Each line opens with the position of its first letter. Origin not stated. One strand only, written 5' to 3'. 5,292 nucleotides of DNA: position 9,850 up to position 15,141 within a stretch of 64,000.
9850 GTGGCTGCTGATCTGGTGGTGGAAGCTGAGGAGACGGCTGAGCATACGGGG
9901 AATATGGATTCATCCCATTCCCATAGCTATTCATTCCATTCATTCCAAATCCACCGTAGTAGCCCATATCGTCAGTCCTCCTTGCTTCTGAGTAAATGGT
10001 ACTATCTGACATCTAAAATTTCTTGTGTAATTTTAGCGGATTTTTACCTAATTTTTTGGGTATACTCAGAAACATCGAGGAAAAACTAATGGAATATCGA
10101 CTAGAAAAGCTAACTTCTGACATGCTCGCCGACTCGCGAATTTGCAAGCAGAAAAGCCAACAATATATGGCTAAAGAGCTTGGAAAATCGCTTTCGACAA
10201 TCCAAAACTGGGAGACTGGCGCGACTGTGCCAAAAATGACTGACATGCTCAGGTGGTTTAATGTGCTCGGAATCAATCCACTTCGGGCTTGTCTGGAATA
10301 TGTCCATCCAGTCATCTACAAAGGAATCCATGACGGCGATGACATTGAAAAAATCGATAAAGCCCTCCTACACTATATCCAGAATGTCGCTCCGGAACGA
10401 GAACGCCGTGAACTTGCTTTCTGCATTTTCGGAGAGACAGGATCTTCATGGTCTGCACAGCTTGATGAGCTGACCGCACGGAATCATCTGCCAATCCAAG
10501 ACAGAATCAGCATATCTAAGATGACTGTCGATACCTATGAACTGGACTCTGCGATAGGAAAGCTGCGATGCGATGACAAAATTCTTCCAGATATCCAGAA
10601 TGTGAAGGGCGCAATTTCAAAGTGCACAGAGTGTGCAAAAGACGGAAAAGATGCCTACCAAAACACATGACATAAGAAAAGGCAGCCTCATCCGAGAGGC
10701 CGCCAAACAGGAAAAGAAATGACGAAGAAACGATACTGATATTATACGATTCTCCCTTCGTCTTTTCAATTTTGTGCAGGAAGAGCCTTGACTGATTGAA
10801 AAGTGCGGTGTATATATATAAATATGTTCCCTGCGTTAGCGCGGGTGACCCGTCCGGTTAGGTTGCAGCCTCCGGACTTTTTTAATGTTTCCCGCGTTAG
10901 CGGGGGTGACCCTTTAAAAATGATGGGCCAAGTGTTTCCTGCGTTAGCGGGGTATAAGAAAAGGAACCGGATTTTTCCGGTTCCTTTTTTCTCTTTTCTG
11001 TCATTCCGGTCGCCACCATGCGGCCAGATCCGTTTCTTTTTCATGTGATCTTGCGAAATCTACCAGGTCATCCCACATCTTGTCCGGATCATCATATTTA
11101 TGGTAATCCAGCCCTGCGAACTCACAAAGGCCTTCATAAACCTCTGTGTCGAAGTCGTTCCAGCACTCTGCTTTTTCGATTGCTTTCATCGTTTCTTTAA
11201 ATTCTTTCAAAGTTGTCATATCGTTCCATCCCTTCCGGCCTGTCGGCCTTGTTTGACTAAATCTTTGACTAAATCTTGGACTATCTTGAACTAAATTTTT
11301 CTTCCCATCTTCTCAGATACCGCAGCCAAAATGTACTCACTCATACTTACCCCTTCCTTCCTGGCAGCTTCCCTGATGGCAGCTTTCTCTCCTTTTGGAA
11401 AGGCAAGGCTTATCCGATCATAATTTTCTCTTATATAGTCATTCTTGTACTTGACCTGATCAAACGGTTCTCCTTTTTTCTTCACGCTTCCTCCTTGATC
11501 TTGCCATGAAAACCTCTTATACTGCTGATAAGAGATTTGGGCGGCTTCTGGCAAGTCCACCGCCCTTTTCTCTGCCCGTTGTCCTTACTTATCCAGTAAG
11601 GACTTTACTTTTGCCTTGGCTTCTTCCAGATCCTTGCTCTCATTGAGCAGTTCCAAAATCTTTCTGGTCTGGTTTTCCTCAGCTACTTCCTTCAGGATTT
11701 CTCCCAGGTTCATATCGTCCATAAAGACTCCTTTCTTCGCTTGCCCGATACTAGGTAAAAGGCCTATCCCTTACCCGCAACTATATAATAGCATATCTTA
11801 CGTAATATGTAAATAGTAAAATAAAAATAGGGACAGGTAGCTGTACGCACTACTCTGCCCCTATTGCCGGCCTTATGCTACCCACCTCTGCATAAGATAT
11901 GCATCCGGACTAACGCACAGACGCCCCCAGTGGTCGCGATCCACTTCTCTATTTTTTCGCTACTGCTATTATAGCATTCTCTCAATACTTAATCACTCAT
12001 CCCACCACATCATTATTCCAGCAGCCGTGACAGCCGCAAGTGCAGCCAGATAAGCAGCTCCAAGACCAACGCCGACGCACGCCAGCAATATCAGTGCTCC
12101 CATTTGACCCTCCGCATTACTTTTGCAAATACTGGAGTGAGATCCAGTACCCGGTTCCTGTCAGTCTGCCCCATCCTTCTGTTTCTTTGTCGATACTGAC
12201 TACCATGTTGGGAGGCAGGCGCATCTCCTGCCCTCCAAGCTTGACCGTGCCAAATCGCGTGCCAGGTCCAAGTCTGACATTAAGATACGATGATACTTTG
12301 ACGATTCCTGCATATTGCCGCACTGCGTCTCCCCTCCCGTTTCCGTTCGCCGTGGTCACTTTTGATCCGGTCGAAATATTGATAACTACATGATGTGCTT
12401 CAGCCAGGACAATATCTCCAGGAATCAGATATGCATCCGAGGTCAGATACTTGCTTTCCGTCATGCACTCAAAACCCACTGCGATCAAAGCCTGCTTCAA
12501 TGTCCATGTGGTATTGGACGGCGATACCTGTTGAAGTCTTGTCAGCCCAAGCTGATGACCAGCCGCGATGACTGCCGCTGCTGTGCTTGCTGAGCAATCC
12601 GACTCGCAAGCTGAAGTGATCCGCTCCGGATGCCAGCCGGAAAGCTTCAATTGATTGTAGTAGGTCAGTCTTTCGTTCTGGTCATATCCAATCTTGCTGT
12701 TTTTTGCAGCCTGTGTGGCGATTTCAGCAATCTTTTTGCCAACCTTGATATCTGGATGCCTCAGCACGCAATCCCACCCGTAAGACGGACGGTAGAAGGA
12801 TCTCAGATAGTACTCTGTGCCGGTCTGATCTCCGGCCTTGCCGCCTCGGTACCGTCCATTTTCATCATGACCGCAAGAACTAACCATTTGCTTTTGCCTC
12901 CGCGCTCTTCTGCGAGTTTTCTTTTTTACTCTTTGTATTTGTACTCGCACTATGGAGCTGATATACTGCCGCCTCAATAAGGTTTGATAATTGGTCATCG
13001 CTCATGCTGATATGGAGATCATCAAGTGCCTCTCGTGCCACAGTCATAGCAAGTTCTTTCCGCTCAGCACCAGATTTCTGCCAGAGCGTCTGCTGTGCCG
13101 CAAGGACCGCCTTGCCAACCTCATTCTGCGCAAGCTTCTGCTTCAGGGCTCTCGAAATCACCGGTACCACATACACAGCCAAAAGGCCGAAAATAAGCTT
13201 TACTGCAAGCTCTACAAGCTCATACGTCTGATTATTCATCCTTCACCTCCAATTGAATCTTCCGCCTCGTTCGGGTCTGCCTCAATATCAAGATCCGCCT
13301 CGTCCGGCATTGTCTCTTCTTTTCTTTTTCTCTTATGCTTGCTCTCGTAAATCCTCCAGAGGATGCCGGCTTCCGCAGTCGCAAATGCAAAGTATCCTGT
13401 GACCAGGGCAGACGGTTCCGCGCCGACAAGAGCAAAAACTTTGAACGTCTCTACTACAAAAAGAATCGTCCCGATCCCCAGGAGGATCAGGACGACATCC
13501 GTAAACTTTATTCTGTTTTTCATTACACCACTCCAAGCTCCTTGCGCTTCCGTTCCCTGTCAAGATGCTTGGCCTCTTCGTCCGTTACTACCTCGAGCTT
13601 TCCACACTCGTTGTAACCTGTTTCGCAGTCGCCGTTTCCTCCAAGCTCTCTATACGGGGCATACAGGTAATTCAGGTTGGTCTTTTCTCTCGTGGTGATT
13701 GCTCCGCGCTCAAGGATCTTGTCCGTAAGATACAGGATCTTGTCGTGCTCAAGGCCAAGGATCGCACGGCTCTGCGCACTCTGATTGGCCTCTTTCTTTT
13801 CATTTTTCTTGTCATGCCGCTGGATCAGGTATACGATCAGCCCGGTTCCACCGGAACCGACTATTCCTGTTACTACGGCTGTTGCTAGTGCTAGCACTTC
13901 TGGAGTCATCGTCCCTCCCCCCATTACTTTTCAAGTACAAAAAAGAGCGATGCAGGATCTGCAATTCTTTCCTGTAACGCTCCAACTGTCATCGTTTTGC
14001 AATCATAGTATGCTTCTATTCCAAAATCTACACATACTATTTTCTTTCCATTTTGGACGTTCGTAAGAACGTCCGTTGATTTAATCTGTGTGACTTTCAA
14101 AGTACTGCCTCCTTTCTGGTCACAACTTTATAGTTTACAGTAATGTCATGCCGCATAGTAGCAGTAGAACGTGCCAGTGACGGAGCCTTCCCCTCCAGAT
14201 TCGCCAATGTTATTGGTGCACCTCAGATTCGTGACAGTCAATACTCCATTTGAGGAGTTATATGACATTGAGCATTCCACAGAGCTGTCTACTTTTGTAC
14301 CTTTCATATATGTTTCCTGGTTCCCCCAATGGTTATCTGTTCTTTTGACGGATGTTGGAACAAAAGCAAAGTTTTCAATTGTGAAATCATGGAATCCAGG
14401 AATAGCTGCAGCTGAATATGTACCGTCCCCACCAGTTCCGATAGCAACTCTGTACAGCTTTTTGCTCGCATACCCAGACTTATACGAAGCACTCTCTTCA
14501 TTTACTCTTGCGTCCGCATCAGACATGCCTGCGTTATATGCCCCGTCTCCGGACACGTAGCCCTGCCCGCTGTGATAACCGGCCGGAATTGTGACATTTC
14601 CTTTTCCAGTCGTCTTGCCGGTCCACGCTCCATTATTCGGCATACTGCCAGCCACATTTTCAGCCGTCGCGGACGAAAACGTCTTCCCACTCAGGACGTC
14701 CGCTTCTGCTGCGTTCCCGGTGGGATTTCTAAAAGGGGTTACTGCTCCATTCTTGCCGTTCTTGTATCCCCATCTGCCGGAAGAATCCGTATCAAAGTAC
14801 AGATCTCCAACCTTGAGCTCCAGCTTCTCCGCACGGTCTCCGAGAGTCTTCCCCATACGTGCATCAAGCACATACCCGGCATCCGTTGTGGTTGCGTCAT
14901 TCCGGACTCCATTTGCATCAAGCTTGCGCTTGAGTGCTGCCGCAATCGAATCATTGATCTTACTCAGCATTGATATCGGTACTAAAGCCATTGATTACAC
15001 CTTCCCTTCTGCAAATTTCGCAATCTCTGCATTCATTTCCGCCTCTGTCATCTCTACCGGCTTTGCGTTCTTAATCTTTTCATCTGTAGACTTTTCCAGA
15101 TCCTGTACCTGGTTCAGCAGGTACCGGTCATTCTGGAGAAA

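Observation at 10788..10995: Orphan promoter-driven mini-CRISPR array with type I-E-like repeats inside the phage: candidate RNA anti-CRISPR or viral mini-array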

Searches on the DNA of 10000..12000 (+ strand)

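Call 5: search_rna_families(source=window, start=10600, end=11100, threshold=evalue, max_evalue=10, show_alignments=3)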
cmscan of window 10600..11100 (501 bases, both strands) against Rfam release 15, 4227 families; matches with E-value up to 10: 20.
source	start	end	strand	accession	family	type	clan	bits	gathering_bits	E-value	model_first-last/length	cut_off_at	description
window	10863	10992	+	RF02449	ncr1015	Gene; sRNA;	-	26.7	60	0.11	1-121/121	no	Bacillus sRNA ncr1015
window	10957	10992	-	RF03623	mir-1252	Gene; miRNA;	-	23.6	70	0.14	1-65/65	no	mir-1252 microRNA precursor family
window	10954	11021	-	RF02432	SpF25_sRNA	Gene; sRNA;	-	22.7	48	0.23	1-102/102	no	Streptococcus sRNA SpF25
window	10957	10992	+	RF03623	mir-1252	Gene; miRNA;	-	20.9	70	0.58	1-65/65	no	mir-1252 microRNA precursor family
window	10896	11007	+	RF02621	BSnc120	Gene; sRNA;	-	20.6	114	0.044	1-88/88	no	Brucella sRNA 120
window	10960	10990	-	RF02449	ncr1015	Gene; sRNA;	-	20.1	60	2.5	82-117/121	no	Bacillus sRNA ncr1015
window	10870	10990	+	RF02345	ar15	Gene; sRNA;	CL00108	20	40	0.092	1-112/112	no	Alphaproteobacterial ar15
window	10945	11100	-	RF00084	CsrC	Gene; sRNA;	CL00106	19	61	0.0012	32-255/255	5'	CsrC RNA family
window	10956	11021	-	RF00506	Thr_leader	Cis-reg; leader;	-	18.2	55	0.65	1-118/118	no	Threonine operon leader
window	10952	11033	-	RF02029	sraA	Gene; sRNA;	-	17.9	56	4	1-95/95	no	sraA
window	10954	11043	-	RF02055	STnc380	Gene; sRNA;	-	17.5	60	0.58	1-108/108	no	Enterobacterial sRNA STnc380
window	10956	10992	+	RF03778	mir-483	Gene; miRNA;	-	16.6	60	2.4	1-75/75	no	mir-483 microRNA precursor family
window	10961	10983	-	RF04336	Plastid-petD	Intron;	-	15.9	65.5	1.5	10-46/47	no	Plastid-petD group II-D5 intron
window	10888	10988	+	RF01433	snoR137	Gene; snRNA; snoRNA; HACA-box;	-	14.8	44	6.6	1-146/146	no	small nucleolar RNA snoR137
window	10956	10990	+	RF00692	MIR171_2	Gene; miRNA;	CL00099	13.9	65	4.8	1-111/111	no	MIR171_2 microRNA precursor family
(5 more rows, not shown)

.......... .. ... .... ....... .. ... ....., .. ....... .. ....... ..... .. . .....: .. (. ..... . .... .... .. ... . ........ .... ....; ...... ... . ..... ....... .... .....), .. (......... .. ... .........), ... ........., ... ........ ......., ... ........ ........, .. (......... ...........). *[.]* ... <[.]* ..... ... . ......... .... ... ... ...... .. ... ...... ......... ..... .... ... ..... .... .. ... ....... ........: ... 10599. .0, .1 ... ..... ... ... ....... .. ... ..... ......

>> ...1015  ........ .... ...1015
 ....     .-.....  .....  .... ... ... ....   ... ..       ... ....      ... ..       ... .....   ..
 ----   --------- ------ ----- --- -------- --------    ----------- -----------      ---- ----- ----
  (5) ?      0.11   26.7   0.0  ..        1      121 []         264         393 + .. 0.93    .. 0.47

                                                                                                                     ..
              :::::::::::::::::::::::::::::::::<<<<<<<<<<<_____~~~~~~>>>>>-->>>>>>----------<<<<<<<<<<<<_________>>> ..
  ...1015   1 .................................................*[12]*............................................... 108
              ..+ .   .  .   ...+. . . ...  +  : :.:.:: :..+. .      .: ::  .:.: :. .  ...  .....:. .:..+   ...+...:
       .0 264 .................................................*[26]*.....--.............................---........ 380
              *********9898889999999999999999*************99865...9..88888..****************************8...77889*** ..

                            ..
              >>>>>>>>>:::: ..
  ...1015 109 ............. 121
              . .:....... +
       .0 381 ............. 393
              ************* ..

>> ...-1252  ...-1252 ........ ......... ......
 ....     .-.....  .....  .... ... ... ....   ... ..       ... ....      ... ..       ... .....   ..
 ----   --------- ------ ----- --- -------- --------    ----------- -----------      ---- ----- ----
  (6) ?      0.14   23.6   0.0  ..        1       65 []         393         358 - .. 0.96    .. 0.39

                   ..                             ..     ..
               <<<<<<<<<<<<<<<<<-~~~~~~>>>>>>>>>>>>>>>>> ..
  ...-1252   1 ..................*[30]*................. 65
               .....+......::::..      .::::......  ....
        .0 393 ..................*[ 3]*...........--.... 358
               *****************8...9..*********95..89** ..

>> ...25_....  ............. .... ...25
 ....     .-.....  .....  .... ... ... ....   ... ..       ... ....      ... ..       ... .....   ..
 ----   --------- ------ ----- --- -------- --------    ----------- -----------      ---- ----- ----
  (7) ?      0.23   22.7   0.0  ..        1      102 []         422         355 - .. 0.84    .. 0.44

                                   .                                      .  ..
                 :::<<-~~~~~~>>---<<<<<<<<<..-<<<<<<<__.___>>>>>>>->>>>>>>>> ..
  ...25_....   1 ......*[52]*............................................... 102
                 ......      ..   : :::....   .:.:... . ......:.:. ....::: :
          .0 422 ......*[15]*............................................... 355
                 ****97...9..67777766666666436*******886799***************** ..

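Call 8: search_dna_similar(query=window:10000-12000:+, collection=phages, mode=near, max_rows=30)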
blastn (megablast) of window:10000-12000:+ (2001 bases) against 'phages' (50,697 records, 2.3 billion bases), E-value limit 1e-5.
No match.

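Call 34: search_dna_similar(query=window:10845-10935:+, collection=phages, mode=distant, max_evalue=10, max_rows=20)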
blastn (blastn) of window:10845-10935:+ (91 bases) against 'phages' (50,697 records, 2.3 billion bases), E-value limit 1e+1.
Records with a match: 1; places in all: 1; records where one place covers at least 80% of the query: 0.
Best place of each record, by identity: 80-90% 1.
By first word of the organism name: Bacteriophage 1.
By host as written in the record: - 1.
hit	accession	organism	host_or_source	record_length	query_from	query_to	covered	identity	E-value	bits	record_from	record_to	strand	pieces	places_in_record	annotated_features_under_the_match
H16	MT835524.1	Bacteriophage sp.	human fecal samples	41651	41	69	32%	89.7%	2e-1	40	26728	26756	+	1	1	record has no annotation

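Call 35: get_annotated_region(hit=H16, flank=1500)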
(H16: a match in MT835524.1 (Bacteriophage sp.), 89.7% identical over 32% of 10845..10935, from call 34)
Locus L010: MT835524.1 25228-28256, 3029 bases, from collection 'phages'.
description: UNVERIFIED: Bacteriophage sp. clone scaffold_95 genomic sequence.
organism: Bacteriophage sp. (NCBI taxid 38018)
taxonomy: Viruses
host: -; source: human fecal samples; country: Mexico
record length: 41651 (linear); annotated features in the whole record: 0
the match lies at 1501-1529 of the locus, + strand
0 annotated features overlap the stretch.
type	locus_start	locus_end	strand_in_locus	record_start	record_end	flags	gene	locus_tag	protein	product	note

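Call 77: search_dna_similar(query=window:10824-10960:+, collection=plasmids, mode=distant, max_evalue=10, max_rows=25)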
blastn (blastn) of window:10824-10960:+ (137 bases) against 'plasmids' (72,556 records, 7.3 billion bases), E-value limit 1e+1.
No match.

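Call 112: search_rna_families(source=window, start=10815, end=10965, threshold=evalue, max_evalue=10)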
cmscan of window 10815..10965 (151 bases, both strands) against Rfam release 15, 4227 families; matches with E-value up to 10: 2.
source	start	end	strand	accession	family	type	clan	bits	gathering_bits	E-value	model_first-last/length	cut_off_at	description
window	10876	10965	+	RF00553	SCARNA1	Gene; snRNA; snoRNA; scaRNA;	-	16.3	45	1.3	1-88/166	3'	Small Cajal body specific RNA 1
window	10828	10885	+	RF02837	anti-hemB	Gene; sRNA;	-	11.9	49.5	1.5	1-81/81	no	Burkholderia RNA 7 (anti-hemB)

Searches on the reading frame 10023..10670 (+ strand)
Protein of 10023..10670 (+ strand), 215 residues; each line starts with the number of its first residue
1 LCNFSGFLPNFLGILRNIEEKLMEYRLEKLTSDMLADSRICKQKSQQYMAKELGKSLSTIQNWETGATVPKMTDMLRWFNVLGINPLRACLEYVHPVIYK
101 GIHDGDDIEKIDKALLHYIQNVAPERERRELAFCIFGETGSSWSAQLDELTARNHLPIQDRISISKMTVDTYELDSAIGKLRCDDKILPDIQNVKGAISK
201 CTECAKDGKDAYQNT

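Call 12: search_protein_families(library=pfam, proteins=[window:10023-10670:+], max_evalue=0.01)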
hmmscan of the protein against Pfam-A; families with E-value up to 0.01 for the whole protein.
window:10023-10670:+ (215 aa): 4 families
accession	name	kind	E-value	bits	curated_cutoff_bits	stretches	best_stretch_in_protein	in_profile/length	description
PF01381.28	HTH_3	-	1.5e-07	31.8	23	1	44-86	10-52/55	Helix-turn-helix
PF12844.13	HTH_19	-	0.0002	21.6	30.2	1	39-86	8-55/64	Helix-turn-helix domain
PF13560.12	HTH_31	-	0.00032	21.4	27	1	37-84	8-56/64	Helix-turn-helix domain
PF13936.12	HTH_38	-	0.006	16.7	27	0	40-62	17-39/44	Helix-turn-helix domain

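Call 13: search_protein_families(library=phrogs, proteins=[window:10023-10670:+], max_evalue=0.01)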
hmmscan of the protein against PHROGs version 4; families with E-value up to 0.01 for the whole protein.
window:10023-10670:+ (215 aa): 10 families
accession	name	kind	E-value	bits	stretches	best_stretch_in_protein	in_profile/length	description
phrog_8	-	transcription regulation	3.5e-06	27.7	1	32-86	78-212/346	transcriptional regulator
phrog_2967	-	transcription regulation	1.1e-05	26.1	1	41-97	21-77/225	transcriptional regulator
phrog_2104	-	unknown function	0.00015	22.9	1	32-73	41-82/103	-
phrog_3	-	transcription regulation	0.00023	22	1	30-86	88-142/430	transcriptional repressor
phrog_2328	-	transcription regulation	0.00035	21.4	1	43-85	28-70/128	transcriptional repressor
phrog_4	-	transcription regulation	0.00069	19.7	1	32-86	138-188/400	transcriptional repressor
phrog_2439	-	transcription regulation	0.0011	18.9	1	29-84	6-61/367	transcriptional regulator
phrog_1373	-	transcription regulation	0.0037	18.3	1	20-86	57-119/166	transcriptional regulator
phrog_15854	-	unknown function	0.0085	17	0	34-79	11-52/114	-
phrog_4836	-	transcription regulation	0.0085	16.7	0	45-87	90-132/194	CII-like regulator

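Call 18: find_encoding_contigs(protein=window:10023-10670:+, flank=6000, max_places=10)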
Protein window:10023-10670:+ (215 aa): no gene with exactly this product is on record in the collection.

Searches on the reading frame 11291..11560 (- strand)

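Call 13: search_protein_families(library=phrogs, proteins=[window:11291-11560:-], max_evalue=0.01)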
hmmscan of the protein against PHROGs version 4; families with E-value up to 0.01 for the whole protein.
window:11291-11560:- (89 aa): 3 families
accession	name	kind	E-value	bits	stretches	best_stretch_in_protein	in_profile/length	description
phrog_13890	-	unknown function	1.9e-16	60.8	1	34-88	4-58/73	-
phrog_1287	-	unknown function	0.00046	21.6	1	45-79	7-41/115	-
phrog_582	-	transcription regulation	0.0032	18.8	1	40-85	50-95/105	Arc-like repressor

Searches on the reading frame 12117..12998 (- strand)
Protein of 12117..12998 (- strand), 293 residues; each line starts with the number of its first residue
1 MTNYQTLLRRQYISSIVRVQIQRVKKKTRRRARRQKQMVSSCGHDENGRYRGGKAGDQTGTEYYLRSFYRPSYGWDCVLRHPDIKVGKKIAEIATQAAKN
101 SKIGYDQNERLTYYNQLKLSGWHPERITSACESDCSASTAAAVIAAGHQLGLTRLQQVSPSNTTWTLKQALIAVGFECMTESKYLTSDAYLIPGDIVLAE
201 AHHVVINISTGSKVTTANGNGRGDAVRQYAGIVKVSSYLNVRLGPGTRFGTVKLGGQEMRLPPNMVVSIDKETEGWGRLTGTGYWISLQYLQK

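Call 12: search_protein_families(library=pfam, proteins=[window:12117-12998:-], max_evalue=0.01)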
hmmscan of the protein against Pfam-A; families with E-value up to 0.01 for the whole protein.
window:12117-12998:- (293 aa): 1 family
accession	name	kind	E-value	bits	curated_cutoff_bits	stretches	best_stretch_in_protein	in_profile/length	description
PF25309.1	ELLD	-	9.4e-66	221.4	27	1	39-213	1-174/175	Endolysin-like domain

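Call 13: search_protein_families(library=phrogs, proteins=[window:12117-12998:-], max_evalue=0.01)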
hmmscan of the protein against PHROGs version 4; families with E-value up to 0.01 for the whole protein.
window:12117-12998:- (293 aa): 3 families
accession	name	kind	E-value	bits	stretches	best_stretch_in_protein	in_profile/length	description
phrog_14030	-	unknown function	1.1e-45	157.1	1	38-218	4-179/273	-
phrog_18955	-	unknown function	3.6e-06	26.9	1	161-292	141-262/483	-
phrog_1794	-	lysis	2.6e-05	24.8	1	222-292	261-328/336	amidase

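Call 79: find_encoding_contigs(protein=window:12117-12887:-, flank=3000, max_places=8)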
Protein window:12117-12887:- (256 aa): 12 contigs read that carry it; 7 places shown.
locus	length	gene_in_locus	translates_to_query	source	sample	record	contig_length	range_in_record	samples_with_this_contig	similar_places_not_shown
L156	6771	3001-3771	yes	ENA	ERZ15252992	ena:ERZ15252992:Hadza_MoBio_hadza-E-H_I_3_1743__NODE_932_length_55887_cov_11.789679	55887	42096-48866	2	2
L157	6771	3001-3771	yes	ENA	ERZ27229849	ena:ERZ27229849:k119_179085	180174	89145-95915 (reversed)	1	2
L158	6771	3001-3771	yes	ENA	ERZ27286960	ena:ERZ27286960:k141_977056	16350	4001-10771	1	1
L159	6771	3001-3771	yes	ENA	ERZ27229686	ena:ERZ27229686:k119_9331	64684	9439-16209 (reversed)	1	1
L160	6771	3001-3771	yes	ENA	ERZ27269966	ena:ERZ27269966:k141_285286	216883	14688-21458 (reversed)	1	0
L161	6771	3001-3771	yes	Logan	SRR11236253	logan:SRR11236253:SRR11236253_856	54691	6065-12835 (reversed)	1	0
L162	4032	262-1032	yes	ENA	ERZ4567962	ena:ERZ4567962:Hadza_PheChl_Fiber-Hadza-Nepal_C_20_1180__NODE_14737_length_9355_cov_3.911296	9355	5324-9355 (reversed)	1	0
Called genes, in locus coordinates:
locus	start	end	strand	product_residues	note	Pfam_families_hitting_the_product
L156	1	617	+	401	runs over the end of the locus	PF11041:Phage_Wedge1 (faint), PF12571:Phage_tail_fib (weak)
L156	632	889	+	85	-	-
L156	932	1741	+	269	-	-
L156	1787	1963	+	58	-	-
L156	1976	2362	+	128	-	-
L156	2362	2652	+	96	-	-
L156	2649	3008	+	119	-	PF09682:Phage_holin_6_1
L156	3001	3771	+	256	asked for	PF25309:ELLD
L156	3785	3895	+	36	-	-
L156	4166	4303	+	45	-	-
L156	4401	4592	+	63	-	PF21983:NikA-like (weak)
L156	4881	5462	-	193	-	PF01381:HTH_3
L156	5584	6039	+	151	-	-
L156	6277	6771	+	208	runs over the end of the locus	-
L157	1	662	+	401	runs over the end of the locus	PF11041:Phage_Wedge1 (faint), PF12571:Phage_tail_fib (weak)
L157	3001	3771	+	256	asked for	PF25309:ELLD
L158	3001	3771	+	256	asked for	PF25309:ELLD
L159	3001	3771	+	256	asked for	PF25309:ELLD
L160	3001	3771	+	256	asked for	PF25309:ELLD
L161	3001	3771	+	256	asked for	PF25309:ELLD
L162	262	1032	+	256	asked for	PF25309:ELLD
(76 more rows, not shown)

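Call 85: search_dna_similar(query=window:12117-12887:-, collection=phages, mode=protein, max_rows=15)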
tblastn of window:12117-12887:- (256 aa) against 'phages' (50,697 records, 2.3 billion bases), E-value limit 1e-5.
Records with a match: 3; places in all: 3; records where one place covers at least 80% of the query: 1.
Best place of each record, by identity: <60% 3.
By first word of the organism name: Bacteriophage 3.
By host as written in the record: - 3.
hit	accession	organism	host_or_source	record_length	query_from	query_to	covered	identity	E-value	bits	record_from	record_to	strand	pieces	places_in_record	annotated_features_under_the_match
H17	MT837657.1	Bacteriophage sp.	human fecal samples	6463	2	179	70%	51.9%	2e-47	173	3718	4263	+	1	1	record has no annotation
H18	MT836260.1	Bacteriophage sp.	human fecal samples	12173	1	188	73%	45.6%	8e-42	157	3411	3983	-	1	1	record has no annotation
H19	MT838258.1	Bacteriophage sp.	human fecal samples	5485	2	217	84%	26.0%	3e-14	77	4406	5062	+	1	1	record has no annotation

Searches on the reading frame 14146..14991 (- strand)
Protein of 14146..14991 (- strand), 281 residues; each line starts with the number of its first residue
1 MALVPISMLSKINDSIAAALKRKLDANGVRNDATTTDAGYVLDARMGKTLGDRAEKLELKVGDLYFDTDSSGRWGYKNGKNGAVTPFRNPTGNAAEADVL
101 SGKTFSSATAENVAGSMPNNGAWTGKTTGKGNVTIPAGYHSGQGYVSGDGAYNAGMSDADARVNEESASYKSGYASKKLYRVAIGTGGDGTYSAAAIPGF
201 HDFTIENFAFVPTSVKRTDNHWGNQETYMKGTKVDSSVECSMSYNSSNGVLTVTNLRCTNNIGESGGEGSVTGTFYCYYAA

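Call 13: search_protein_families(library=phrogs, proteins=[window:14146-14991:-], max_evalue=0.01)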
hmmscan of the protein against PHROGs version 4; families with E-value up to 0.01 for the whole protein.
window:14146-14991:- (281 aa): 1 family
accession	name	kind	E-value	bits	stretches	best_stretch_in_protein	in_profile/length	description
phrog_13589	-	unknown function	5e-09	35.6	1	64-262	779-941/1042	-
